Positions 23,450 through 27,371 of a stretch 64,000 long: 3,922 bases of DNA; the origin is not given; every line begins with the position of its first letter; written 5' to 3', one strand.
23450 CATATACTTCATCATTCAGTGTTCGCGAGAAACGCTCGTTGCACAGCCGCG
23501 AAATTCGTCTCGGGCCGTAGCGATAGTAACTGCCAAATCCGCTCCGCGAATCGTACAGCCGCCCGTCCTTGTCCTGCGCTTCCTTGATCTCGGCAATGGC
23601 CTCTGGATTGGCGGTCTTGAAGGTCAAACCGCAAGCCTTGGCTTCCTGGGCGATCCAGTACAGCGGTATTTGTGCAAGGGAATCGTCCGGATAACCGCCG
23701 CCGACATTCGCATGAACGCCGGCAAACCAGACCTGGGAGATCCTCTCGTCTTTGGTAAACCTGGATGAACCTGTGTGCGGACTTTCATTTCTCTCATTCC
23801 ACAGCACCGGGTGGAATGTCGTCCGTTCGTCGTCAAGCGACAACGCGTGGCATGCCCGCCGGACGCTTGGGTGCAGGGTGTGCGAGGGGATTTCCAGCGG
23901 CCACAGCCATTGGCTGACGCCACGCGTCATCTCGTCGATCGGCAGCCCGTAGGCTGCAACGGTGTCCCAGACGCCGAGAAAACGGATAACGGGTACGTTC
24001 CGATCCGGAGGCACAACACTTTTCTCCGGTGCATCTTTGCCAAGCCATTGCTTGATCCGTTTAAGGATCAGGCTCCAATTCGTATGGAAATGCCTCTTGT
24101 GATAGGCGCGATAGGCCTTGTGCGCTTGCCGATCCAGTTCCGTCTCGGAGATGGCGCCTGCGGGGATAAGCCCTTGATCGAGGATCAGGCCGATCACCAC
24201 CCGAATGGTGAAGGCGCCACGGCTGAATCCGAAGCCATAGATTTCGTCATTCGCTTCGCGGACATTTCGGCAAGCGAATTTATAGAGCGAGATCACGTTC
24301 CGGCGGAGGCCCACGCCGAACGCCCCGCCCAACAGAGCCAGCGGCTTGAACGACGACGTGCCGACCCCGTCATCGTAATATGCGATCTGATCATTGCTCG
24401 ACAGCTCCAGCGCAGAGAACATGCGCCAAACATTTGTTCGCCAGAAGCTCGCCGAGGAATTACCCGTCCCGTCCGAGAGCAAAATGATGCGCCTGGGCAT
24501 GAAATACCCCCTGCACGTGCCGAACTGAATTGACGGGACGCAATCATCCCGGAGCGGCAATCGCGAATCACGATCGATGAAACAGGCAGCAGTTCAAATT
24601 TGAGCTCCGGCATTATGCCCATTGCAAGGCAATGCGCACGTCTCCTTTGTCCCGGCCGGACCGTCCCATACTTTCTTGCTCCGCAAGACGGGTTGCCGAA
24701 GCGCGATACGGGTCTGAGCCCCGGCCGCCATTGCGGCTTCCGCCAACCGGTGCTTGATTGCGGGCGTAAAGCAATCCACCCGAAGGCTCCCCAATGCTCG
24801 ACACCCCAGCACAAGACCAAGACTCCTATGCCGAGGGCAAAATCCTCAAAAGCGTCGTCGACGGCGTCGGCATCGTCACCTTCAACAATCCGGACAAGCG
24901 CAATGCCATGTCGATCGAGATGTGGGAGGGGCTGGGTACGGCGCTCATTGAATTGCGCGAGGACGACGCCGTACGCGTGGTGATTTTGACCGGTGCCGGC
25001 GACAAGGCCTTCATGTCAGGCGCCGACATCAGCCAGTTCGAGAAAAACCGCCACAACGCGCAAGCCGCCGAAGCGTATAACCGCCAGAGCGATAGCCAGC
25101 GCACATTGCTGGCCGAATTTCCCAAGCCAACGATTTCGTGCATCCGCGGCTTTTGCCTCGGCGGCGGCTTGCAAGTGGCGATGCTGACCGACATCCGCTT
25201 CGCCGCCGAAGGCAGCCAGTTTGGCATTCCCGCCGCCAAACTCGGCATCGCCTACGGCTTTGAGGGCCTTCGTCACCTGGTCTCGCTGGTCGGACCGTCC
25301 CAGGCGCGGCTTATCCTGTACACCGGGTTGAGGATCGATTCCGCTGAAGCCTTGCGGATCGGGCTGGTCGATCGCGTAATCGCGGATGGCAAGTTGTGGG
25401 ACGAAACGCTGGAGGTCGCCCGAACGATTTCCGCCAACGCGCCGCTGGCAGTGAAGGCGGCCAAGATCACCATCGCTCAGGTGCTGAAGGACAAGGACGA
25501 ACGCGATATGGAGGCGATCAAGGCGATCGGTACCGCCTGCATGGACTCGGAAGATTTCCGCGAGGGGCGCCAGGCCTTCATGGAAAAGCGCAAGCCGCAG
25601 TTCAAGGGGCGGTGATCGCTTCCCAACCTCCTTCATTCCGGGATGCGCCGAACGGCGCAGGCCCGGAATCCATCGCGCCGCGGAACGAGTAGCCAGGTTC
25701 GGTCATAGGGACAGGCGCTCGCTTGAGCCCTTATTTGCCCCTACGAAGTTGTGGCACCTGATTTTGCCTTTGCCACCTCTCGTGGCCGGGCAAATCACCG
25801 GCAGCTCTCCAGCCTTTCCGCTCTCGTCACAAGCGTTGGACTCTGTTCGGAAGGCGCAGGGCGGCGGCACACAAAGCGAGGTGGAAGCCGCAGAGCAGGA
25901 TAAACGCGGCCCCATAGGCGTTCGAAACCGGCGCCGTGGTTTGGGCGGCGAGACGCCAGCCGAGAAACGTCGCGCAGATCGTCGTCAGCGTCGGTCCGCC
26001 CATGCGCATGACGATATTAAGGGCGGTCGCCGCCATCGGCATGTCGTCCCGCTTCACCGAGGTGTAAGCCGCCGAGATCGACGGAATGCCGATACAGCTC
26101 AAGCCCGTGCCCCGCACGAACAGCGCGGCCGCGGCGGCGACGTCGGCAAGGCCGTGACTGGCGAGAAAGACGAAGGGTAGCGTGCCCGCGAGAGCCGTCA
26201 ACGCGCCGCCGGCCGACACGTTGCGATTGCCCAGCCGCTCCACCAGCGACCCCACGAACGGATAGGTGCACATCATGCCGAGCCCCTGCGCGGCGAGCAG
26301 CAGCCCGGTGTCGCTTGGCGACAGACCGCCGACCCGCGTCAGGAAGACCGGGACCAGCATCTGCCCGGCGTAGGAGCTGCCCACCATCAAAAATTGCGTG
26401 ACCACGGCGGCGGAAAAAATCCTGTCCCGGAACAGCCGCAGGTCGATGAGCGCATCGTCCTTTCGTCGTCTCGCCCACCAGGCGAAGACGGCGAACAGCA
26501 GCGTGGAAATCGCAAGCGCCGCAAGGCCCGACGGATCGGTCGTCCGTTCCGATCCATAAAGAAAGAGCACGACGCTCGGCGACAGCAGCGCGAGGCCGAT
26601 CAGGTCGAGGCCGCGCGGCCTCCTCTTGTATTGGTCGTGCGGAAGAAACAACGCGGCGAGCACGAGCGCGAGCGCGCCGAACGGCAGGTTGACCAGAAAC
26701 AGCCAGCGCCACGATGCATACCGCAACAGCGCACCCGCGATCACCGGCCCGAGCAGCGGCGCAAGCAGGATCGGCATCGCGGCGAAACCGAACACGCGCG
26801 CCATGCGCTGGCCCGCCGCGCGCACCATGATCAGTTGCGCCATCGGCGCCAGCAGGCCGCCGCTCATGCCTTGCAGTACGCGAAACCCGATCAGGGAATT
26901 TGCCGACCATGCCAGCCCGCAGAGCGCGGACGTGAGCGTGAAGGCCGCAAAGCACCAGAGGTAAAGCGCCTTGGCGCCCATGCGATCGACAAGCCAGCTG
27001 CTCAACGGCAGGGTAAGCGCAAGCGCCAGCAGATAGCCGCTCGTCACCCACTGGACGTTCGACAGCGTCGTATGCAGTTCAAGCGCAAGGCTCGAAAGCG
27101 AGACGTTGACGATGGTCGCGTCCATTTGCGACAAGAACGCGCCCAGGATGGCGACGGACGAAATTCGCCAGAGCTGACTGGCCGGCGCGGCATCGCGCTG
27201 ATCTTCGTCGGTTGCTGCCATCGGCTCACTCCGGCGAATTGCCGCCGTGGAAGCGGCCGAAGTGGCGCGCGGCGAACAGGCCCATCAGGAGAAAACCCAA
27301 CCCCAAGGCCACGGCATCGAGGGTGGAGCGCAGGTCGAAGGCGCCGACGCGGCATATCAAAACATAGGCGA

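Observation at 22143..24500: DUF2235/Tle1-like hydrolase fused to a multi-pass membrane anchor and an unassigned C-terminal domain, with no T6SS context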

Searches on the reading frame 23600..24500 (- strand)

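Call 32: search_solved_structures(query=window:23600-24500:-, max_evalue=10, show_alignments=3)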
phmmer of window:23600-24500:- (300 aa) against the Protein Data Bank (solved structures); distinct sequences matched with E-value up to 10: 2.
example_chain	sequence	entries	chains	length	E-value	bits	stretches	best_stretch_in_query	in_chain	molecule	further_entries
4o5p_A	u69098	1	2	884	0.15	14.5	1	170-271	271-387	Uncharacterized protein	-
6sjl_D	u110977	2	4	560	3.9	9.9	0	35-94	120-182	Putative type VI secretion protein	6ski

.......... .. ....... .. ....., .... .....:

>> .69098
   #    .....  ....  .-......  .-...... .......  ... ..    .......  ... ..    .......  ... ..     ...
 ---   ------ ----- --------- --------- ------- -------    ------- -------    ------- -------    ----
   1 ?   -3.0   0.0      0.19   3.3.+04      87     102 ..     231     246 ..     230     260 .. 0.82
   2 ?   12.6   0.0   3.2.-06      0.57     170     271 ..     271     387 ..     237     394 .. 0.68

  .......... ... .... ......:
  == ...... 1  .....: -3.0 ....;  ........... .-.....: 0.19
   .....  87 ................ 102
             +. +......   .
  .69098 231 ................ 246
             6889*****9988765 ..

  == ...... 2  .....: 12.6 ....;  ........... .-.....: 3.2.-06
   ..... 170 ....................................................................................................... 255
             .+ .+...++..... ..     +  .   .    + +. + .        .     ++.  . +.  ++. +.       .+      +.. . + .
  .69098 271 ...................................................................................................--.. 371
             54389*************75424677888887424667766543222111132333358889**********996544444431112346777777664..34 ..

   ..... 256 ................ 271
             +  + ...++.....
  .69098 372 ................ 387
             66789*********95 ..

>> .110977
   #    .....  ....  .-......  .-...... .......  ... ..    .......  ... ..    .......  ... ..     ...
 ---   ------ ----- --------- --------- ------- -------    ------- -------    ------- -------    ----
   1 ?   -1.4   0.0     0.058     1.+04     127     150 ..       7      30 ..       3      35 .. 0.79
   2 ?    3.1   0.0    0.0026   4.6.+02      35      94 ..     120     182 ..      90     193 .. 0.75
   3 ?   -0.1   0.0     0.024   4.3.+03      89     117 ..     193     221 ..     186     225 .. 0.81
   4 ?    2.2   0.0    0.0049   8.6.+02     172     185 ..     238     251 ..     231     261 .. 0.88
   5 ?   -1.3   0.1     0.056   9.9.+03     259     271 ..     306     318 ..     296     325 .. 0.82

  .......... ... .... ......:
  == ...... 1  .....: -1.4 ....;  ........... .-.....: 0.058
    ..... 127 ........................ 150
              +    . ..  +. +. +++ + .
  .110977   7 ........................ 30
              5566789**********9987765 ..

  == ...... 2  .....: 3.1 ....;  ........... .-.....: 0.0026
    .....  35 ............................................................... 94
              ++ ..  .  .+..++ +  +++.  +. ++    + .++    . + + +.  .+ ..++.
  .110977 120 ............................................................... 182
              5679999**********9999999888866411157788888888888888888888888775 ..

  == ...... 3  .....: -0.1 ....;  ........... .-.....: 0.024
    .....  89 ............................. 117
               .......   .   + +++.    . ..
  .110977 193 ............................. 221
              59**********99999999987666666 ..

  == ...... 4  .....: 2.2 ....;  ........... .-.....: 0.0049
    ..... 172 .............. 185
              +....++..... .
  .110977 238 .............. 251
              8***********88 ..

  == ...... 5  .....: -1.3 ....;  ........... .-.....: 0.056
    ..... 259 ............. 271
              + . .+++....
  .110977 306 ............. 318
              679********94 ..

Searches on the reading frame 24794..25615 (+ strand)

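Call 13: search_protein_families(library=pfam, proteins=[window:24794-25615:+], max_evalue=0.001)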
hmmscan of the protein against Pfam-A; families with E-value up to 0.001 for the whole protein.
window:24794-25615:+ (273 aa): 2 families
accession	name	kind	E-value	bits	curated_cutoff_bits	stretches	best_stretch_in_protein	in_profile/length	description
PF00378.25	ECH_1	-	7.7e-59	199.5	27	1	23-272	4-250/251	Enoyl-CoA hydratase/isomerase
PF16113.10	ECH_2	-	4.3e-33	115.7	27.2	1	25-201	1-177/335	Enoyl-CoA hydratase/isomerase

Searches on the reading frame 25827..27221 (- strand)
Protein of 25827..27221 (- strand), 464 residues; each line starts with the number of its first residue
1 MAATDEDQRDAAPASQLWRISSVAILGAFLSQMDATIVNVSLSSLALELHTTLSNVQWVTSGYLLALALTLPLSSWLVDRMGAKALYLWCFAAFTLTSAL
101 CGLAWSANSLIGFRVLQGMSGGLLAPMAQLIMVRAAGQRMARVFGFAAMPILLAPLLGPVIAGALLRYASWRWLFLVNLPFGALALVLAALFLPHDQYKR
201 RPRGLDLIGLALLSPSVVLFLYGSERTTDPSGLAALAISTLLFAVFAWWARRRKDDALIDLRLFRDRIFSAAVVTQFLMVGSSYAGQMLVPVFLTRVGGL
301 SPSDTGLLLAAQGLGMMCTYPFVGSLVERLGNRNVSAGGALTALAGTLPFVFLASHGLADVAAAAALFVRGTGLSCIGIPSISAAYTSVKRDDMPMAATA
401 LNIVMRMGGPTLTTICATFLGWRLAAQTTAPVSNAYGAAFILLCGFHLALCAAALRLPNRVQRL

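Call 13: search_protein_families(library=pfam, proteins=[window:25827-27221:-], max_evalue=0.001)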
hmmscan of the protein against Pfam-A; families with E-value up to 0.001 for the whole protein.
window:25827-27221:- (464 aa): 2 families
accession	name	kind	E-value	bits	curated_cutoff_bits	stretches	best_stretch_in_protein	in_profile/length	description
PF07690.21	MFS_1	-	1.8e-46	159.1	33.4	2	25-408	2-342/347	Major Facilitator Superfamily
PF13347.12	MFS_2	-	0.00078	18.5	27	1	284-376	241-332/427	MFS/sugar transport protein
